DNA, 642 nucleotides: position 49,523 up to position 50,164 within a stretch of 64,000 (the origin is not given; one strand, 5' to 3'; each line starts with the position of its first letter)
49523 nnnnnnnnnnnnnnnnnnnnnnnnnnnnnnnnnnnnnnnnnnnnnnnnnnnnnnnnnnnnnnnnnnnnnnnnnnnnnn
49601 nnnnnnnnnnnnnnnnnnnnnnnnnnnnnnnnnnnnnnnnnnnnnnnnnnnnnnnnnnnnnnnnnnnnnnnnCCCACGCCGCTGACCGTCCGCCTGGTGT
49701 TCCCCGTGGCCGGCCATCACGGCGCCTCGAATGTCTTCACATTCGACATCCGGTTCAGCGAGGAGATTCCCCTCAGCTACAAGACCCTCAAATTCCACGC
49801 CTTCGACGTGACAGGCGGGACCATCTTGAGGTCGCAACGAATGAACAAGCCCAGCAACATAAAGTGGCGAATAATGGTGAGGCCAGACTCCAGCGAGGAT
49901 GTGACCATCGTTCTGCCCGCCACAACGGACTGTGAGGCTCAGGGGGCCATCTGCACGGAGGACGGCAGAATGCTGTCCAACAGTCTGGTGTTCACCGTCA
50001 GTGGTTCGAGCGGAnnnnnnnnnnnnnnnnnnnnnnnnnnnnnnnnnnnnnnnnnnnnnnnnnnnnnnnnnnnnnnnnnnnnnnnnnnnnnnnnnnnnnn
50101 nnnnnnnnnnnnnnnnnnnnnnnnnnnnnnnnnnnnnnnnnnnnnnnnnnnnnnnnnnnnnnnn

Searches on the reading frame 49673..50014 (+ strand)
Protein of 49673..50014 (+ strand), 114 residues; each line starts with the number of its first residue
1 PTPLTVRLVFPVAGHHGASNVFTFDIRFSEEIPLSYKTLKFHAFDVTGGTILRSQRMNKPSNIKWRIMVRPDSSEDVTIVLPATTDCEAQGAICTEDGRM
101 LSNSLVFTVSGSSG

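Call 11: search_protein_families(library=pfam, proteins=[window:49673-50014:+], max_evalue=10)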
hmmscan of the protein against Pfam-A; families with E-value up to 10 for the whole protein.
window:49673-50014:+ (114 aa): 1 family
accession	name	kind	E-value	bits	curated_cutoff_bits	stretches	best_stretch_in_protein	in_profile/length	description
PF05499.17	DMAP1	-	0.25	11.7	25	1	35-64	69-97/167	DNA methyltransferase 1-associated protein 1 (DMAP1)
